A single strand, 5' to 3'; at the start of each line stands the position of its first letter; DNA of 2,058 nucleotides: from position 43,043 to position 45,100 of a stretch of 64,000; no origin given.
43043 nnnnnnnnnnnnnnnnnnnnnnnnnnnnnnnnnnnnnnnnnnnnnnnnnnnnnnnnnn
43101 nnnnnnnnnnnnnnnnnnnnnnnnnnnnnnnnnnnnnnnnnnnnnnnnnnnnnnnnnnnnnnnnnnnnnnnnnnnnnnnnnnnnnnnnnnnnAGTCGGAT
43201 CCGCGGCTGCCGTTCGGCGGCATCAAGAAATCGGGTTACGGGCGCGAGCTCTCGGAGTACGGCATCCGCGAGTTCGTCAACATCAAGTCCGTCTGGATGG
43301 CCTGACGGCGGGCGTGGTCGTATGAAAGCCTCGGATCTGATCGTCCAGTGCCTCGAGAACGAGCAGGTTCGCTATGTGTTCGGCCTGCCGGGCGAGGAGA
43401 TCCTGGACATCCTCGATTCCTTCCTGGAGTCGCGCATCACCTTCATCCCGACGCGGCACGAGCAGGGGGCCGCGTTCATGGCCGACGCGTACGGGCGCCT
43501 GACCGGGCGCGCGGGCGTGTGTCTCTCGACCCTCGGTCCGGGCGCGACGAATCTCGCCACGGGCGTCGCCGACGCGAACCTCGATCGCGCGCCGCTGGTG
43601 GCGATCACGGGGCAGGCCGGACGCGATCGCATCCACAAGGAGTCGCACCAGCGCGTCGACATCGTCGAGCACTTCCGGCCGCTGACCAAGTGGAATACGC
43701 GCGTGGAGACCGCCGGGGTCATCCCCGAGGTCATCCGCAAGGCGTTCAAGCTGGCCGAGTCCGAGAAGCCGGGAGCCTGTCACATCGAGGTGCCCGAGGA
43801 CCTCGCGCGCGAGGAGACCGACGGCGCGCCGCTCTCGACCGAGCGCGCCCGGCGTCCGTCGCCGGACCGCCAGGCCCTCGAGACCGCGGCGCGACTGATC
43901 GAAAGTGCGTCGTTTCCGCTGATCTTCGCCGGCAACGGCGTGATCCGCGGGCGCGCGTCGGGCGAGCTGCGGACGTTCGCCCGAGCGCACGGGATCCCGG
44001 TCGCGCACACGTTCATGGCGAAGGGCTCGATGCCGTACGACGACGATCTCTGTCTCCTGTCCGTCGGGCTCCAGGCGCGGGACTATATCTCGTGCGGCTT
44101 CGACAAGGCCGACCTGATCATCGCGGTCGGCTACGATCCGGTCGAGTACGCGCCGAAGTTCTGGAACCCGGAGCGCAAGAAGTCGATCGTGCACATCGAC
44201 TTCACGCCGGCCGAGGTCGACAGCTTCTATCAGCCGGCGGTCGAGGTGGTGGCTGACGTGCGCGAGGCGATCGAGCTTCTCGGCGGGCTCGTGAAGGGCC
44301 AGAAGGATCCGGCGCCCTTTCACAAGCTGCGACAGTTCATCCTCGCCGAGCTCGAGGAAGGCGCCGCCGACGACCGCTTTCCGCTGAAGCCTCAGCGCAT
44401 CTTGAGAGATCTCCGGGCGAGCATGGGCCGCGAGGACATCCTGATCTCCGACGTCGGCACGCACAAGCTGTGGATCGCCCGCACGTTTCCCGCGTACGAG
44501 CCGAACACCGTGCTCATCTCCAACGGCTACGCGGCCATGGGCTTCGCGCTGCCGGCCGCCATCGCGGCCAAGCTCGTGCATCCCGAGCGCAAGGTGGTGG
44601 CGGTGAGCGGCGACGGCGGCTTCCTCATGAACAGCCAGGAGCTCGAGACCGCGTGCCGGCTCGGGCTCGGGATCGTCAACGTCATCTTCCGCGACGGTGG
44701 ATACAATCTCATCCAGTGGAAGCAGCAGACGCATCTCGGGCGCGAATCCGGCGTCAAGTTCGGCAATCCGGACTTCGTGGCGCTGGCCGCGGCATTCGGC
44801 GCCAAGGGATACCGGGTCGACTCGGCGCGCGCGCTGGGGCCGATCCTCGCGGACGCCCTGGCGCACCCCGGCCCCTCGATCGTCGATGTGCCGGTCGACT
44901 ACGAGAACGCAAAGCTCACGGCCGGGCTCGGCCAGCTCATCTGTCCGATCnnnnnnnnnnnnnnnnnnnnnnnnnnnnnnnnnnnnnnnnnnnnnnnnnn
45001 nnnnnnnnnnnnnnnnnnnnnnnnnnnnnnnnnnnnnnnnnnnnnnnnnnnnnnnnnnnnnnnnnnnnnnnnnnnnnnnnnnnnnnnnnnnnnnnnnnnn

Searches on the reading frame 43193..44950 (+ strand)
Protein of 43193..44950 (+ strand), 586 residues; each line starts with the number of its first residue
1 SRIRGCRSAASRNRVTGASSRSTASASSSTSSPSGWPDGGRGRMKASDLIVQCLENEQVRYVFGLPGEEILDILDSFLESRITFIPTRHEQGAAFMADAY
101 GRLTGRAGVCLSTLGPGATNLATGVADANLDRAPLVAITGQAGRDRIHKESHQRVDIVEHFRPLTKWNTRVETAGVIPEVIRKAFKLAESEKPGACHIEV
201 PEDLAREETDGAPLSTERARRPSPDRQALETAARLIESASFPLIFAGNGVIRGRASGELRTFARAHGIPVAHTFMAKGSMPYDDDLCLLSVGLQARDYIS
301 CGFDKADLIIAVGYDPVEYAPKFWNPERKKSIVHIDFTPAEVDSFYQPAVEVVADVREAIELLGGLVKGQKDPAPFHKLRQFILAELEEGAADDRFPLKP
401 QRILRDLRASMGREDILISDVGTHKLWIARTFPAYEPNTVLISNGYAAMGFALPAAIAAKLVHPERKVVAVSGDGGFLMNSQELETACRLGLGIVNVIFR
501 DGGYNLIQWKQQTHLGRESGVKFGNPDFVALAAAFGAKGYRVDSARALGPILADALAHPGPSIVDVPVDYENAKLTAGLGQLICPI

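Call 69: search_protein_families(library=pfam, proteins=[window:43193-44950:+], max_evalue=0.0001)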
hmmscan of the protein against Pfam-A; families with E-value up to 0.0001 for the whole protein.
window:43193-44950:+ (586 aa): 3 families
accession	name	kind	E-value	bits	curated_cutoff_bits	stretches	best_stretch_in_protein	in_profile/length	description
PF02775.26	TPP_enzyme_C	-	5.2e-46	156.6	21.9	1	420-566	1-151/151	Thiamine pyrophosphate enzyme, C-terminal TPP binding domain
PF02776.23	TPP_enzyme_N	-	1.5e-39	134.9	26.8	1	44-158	1-117/119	Thiamine pyrophosphate enzyme, N-terminal TPP binding domain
PF00205.28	TPP_enzyme_M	-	2.3e-31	108.8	30.4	1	230-361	2-135/137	Thiamine pyrophosphate enzyme, central domain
